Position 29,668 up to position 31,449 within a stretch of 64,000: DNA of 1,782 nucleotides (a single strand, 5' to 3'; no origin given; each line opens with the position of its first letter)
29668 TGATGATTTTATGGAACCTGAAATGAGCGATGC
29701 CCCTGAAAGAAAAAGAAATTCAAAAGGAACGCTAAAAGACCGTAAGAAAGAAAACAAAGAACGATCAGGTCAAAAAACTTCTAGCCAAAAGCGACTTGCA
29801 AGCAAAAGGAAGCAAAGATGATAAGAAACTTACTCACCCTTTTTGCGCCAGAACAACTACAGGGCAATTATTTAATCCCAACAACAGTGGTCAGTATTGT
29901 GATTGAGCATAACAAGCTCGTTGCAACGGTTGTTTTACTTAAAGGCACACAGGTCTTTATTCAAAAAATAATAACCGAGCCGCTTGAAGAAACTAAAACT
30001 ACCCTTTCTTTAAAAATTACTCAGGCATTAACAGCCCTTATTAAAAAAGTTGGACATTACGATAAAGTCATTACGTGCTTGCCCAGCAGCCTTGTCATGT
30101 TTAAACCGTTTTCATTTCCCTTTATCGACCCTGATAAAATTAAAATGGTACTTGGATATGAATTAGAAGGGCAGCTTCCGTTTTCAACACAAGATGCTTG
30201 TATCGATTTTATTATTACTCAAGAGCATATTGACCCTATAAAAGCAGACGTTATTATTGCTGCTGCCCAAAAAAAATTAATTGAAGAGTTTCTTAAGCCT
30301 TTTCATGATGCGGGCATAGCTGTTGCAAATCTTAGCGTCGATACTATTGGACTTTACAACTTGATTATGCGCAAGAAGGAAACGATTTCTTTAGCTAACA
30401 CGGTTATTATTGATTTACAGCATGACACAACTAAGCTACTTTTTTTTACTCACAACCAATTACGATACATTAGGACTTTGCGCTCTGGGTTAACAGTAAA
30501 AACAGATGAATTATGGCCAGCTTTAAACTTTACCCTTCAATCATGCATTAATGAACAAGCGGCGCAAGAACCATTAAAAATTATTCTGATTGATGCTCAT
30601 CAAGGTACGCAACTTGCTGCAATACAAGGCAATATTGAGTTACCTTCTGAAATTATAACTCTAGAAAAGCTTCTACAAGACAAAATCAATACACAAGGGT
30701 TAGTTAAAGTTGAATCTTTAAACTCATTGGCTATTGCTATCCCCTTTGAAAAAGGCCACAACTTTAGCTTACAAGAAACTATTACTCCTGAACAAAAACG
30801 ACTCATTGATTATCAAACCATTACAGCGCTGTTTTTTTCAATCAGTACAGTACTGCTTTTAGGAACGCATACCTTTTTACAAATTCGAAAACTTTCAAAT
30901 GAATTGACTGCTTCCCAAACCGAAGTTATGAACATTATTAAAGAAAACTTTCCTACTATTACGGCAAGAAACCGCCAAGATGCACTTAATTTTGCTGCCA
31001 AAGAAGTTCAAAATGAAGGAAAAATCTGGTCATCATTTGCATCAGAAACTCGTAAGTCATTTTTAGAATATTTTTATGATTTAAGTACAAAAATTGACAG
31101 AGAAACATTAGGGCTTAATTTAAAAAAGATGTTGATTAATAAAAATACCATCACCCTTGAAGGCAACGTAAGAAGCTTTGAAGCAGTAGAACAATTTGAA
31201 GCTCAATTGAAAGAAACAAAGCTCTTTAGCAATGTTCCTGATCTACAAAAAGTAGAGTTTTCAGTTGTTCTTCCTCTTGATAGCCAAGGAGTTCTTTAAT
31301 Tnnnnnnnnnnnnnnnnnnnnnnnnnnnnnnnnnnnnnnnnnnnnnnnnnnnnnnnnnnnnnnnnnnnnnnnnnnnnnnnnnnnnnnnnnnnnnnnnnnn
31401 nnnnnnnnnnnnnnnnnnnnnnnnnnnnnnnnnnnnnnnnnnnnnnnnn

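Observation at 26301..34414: Compact gspC-like / secretin / pilMN-like / pilO-like / secretin operon: two GspD-type secretins and no ATPase, platform or pseudopilin genes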

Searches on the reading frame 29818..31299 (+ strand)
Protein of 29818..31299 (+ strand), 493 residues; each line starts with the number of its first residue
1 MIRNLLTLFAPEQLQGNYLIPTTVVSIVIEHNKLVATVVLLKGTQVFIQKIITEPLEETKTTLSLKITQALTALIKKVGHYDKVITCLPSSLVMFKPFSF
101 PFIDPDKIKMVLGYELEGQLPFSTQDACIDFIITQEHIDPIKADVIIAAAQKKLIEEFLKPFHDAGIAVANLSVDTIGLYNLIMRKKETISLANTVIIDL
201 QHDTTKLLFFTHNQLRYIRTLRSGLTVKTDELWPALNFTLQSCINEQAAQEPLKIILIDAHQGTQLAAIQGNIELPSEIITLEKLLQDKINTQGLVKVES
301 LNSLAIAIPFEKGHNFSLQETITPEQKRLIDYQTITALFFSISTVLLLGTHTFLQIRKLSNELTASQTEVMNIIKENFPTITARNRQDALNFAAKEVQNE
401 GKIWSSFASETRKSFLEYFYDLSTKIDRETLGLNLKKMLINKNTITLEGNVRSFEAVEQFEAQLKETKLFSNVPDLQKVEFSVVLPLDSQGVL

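Call 3: search_protein_families(library=pfam, proteins=[window:29818-31299:+], max_evalue=0.1)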
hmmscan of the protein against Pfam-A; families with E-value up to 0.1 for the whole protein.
window:29818-31299:+ (493 aa): 3 families
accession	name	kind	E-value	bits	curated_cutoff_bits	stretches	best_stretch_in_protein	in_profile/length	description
PF11104.14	PilM_2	-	5.6e-09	35.8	27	1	48-239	23-226/340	Type IV pilus assembly protein PilM;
PF05137.18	PilN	-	0.0006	20.2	22.8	1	432-473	13-54/78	Fimbrial assembly protein (PilN)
PF05134.19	T2SSL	-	0.0024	17.8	25.5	1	68-178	34-137/231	Type II secretion system (T2SS), protein L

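Call 4: search_protein_families(library=ncbifam, proteins=[window:29818-31299:+], max_evalue=0.1)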
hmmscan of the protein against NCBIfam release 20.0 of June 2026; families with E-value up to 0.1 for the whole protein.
window:29818-31299:+ (493 aa): 2 families
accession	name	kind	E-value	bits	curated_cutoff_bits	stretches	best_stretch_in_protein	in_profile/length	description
TIGR01175.1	pilM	subfamily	1.3e-09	37.5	133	1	53-241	39-236/348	type IV pilus assembly protein PilM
NF045709.1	Amuc_1101_fam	equivalog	2e-09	36.8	650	1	50-222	39-206/608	Amuc_1101 family PilM-like pilus complex protein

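Call 13: find_encoding_contigs(protein=window:29818-31299:+, flank=10000, max_places=6)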
Protein window:29818-31299:+ (493 aa): 5 contigs read that carry it; 1 place shown.
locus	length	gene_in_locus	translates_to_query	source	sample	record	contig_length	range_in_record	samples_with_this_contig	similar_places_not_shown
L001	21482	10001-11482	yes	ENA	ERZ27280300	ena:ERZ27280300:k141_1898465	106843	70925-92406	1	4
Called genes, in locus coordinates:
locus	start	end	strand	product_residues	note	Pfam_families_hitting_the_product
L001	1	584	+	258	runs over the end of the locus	PF02405:MlaE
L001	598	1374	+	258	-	PF00005:ABC_tran, PF13304:AAA_21 (faint)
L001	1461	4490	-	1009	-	-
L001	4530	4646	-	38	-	-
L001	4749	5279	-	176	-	PF22769:DCD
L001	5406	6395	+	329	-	PF00493:MCM (faint), PF20030:bpMoxR, PF05496:RuvB_N (faint), PF07726:AAA_3, PF07728:AAA_5, PF17863:AAA_lid_2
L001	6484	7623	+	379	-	PF11356:T2SSC, PF13180:PDZ_2 (faint)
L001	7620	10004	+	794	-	PF03958:Secretin_N (weak), PF00263:Secretin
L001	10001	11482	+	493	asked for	PF11104:PilM_2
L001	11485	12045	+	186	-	-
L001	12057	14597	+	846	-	PF03958:Secretin_N (weak), PF00263:Secretin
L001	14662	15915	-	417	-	PF03952:Enolase_N, PF00113:Enolase_C, PF07476:MAAL_C (weak)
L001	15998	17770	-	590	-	PF01336:tRNA_anti-codon, PF00152:tRNA-synt_2, PF01409:tRNA-synt_2d (faint), PF02938:GAD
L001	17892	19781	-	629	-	-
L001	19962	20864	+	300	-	PF01261:AP_endonuc_2, PF17285:PRMT5_TIM (weak)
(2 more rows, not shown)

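Call 14: find_homologous_proteins(query=window:29818-31299:+, max_evalue=0.001)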
Query window:29818-31299:+ (493 aa): 23 proteins with E <= 0.001 among 8000 candidates.
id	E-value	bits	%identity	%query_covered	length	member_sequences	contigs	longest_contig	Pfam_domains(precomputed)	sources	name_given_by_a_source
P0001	0.0e+0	1050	99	100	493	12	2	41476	PF11104.15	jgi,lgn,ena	-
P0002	5.6e-262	887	84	100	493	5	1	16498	PF11104.15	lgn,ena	-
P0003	5.7e-245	831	80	100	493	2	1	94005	PF05134.20,PF11104.15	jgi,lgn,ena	-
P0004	6.1e-217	739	95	73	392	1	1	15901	PF11104.15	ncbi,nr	ncbi:hypothetical protein EBU95_12155 [bacterium]|nr:hypothetical protein [bacterium]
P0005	1.6e-148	513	51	100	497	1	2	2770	PF11104.15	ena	-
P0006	8.6e-148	511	51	100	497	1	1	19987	PF05134.20,PF11104.15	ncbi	-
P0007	6.3e-139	482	49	100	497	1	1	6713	PF11104.15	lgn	-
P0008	7.7e-138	478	48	100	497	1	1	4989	PF11104.15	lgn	-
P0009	2.3e-136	473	47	100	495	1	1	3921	PF11104.15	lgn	-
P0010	2.7e-136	473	48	100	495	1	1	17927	PF12693.13,PF11104.15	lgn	-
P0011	3.9e-134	466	48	100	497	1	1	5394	PF11104.15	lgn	-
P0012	7.8e-132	458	45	100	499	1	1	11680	PF05134.20,PF11104.15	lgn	-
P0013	1.3e-131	458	47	100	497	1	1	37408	PF11104.15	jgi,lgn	jgi:Tfp pilus assembly PilM family ATPase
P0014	8.1e-125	435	45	100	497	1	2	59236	PF11104.15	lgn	-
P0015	4.9e-120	420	44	100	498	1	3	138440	-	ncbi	-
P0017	3.2e-105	371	43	99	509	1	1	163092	-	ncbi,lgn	-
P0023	8.9e-45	172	29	96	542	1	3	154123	PF11104.15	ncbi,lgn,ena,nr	ncbi:MAG TPA: pilus assembly protein PilM [Candidatus Babeliales bacterium]|nr:pilus assembly protei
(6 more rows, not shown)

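Call 15: find_encoding_contigs(protein=P0023, flank=10000, max_places=2)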
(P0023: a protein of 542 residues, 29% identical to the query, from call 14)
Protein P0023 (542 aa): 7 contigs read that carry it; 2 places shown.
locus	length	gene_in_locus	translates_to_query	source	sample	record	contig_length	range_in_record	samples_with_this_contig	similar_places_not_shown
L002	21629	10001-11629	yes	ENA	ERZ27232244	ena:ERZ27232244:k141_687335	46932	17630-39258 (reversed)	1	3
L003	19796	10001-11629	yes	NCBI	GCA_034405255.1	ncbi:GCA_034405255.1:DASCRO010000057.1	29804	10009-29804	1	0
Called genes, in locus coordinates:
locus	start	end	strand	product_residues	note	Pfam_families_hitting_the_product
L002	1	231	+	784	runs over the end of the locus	PF02190:LON_substr_bdg, PF05496:RuvB_N (faint), PF13401:AAA_22 (faint), PF00004:AAA, PF07728:AAA_5, PF22667:Lon_lid, PF05362:Lon_C, PF13541:ChlI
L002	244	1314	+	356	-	PF00294:PfkB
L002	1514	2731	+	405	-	PF00560:LRR_1 (faint), PF13516:LRR_6 (faint), PF13855:LRR_8, PF12799:LRR_4 (weak)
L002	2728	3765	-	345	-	PF01073:3Beta_HSD, PF01370:Epimerase, PF02719:Polysacc_synt_2, PF04321:RmlD_sub_bind, PF05368:NmrA (faint), PF16363:GDP_Man_Dehyd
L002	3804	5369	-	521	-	-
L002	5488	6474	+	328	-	PF00493:MCM (weak), PF20030:bpMoxR, PF05496:RuvB_N (faint), PF00004:AAA (weak), PF07726:AAA_3, PF07728:AAA_5, PF17863:AAA_lid_2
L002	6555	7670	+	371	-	PF11356:T2SSC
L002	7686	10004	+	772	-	PF03958:Secretin_N, PF00263:Secretin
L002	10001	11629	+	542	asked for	PF11104:PilM_2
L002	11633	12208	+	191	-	-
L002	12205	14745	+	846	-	PF03958:Secretin_N (faint), PF00263:Secretin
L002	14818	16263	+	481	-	-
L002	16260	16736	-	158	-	-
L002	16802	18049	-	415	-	PF03952:Enolase_N, PF00113:Enolase_C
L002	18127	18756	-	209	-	PF12796:Ank_2 (faint)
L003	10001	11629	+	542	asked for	PF11104:PilM_2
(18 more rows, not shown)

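Call 16: find_encoding_contigs(protein=P0017, flank=10000, max_places=2)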
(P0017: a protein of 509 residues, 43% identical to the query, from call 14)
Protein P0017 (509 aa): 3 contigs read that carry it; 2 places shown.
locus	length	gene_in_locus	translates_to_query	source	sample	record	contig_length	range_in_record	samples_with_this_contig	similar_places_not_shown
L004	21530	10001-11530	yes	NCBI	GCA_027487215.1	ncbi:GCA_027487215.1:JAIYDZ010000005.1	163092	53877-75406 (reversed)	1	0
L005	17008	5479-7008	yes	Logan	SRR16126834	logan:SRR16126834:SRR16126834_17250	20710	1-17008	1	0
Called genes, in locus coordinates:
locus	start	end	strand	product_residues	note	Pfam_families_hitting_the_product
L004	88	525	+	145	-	-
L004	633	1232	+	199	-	-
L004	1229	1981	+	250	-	-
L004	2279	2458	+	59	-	PF03840:SecG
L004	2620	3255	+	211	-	PF02405:MlaE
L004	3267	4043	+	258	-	PF00005:ABC_tran, PF13304:AAA_21 (faint)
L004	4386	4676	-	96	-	-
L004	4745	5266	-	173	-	PF22769:DCD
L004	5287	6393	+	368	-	PF00004:AAA (faint), PF00493:MCM (weak), PF20030:bpMoxR, PF07726:AAA_3, PF07728:AAA_5, PF17863:AAA_lid_2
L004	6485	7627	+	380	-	PF11356:T2SSC, PF13180:PDZ_2 (weak)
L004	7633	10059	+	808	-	PF03958:Secretin_N (weak), PF00263:Secretin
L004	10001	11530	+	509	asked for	-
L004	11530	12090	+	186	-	-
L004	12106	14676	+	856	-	PF03958:Secretin_N (weak), PF00263:Secretin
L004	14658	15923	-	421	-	PF03952:Enolase_N, PF00113:Enolase_C, PF13378:MR_MLE_C (weak)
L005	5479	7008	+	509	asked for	-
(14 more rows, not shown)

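Call 17: find_encoding_contigs(protein=P0015, flank=10000, max_places=2)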
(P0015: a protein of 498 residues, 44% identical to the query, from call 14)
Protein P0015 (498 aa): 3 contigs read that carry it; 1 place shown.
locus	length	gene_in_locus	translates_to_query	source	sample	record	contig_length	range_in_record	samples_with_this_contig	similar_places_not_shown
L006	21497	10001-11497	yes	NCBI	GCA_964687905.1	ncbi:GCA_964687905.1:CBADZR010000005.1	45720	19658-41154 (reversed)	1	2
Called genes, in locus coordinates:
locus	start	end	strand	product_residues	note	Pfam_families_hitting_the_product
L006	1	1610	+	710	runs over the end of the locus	PF23569:NBD_SMAX1, PF00004:AAA, PF17871:AAA_lid_9, PF00158:Sigma54_activat (weak), PF00004:AAA, PF07724:AAA_2, PF07728:AAA_5, PF10431:ClpB_D2-small, +6 more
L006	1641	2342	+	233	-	PF00121:TIM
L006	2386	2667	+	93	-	PF03840:SecG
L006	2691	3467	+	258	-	PF02405:MlaE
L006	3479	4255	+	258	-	PF00005:ABC_tran, PF13304:AAA_21 (faint)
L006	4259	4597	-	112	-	PF07784:DUF1622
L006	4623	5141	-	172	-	PF22769:DCD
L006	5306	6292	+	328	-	PF00493:MCM (faint), PF20030:bpMoxR, PF07726:AAA_3, PF07728:AAA_5, PF17863:AAA_lid_2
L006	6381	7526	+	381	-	PF11356:T2SSC, PF17820:PDZ_6 (weak)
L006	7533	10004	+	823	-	PF03958:Secretin_N (weak), PF00263:Secretin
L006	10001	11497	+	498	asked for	-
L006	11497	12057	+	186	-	-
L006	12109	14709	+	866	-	PF03958:Secretin_N (faint), PF00263:Secretin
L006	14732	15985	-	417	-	PF03952:Enolase_N, PF00113:Enolase_C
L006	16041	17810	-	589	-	PF01336:tRNA_anti-codon, PF00152:tRNA-synt_2, PF01409:tRNA-synt_2d (faint), PF02938:GAD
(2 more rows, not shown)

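Call 30: find_related_loci(query=A1, collection=genome_contigs, flank=10000)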
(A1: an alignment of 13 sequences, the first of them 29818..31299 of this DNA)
Query A1 (493 aa) in genome_contigs; peptide patterns used: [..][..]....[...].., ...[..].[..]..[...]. (x = any residue, [..] = any of these).
80 stretches matched a pattern; 4 encode a relative of the query (tblastn E <= 1e-3); 3 distinct loci.
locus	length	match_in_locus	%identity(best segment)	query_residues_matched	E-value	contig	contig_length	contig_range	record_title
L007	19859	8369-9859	51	1-493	2e-159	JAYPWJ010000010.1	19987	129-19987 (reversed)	MAG: bacterium isolate 139588_S189_metabat_bins_2.tsv.014 NODE_2780_length_19987_cov_4.304887, whole genome shotgun sequ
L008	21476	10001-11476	43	2-490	1e-110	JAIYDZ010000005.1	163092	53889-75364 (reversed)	MAG: Proteobacteria bacterium isolate H1_MAG_00051 pond_H1_MAG_00051_000000000005, whole genome shotgun sequence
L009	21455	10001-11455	38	1-493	9e-87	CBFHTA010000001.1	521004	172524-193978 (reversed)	MAG: Candidatus Babelota bacterium isolate Co_bin_40_indper genome assembly, contig: Co_bin_40_indper_c1, whole genome s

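Call 35: search_solved_structures(query=A1, max_evalue=1)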
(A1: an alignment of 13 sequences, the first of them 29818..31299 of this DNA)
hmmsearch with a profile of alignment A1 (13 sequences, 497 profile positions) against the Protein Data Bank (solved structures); distinct sequences matched with E-value up to 1: 7.
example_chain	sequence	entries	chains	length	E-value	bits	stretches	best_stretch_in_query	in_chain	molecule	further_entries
3jc8_Ma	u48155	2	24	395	1.6e-14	56.8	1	62-227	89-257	Type IV pilus biogenesis protein PilM | PilM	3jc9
5eox_A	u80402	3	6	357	1.2e-09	40.7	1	22-218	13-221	Type 4 fimbrial biogenesis protein PilM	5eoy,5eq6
5eou_A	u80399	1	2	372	1.3e-09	40.6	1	22-219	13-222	Type 4 fimbrial biogenesis protein PilM,Type 4 fimbrial biogenesis protein PilN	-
2ych_A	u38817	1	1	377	1.2e-08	37.4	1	67-224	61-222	COMPETENCE PROTEIN PILM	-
7bji_A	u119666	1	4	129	0.073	15.1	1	176-234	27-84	Centrosomal protein of 135 kDa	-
3wt0_A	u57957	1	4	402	0.24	13.4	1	147-222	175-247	Cell division protein FtsA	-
8p7a_A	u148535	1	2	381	0.74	11.8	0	196-287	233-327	Oxysterol-binding protein-related protein 8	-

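Call 62: predict_structure(alignment_id=A1)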
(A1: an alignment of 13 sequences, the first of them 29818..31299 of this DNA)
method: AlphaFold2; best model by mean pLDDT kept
length: 493 residues; sequences in the alignment: 13
mean_pLDDT: 76.5   pTM: 0.65
mean pLDDT of the five models: 76.5, 74.8, 74.3, 73.3, 70.7
residues with pLDDT >= 90: 108; 70-90: 249; 50-70: 91; < 50: 45
segments of 3 or more residues with pLDDT < 50: 407-410, 440-445, 469-493
pLDDT, mean of each block of 10 residues (from residue 1): 70 81 92 90 89 84 89 92 92 91 89 85 89 89 93 92 90 92 82 87 87 88 73 82 69 82 68 80 76 67 88 76 67 81 87 85 81 78 72 77 53 50 51 52 50 59 55 41 36 30
secondary structure, 60 per line:
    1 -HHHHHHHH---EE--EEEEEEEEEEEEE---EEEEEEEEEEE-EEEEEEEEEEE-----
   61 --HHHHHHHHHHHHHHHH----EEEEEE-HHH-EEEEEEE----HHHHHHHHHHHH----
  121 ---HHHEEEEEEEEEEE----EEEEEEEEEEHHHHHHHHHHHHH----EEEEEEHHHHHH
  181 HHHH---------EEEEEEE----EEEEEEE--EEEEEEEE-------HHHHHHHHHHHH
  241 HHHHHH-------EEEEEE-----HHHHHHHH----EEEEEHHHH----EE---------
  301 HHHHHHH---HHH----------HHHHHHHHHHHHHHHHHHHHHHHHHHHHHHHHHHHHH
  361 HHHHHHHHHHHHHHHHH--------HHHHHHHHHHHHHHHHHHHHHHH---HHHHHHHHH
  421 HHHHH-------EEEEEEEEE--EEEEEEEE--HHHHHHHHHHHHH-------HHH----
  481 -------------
elements in order: H2-9 E17-29 E33-43 E45-55 H63-78 E83-88 E94-100 H105-116 E127-137 E142-151 H152-164 E169-174 H175-184 E194-200 E205-211 E214-221 H229-246 E254-259 H265-272 E277-281 H282-285 H301-307 H324-377 H386-408 H412-425 E433-441 E444-451 H454-466
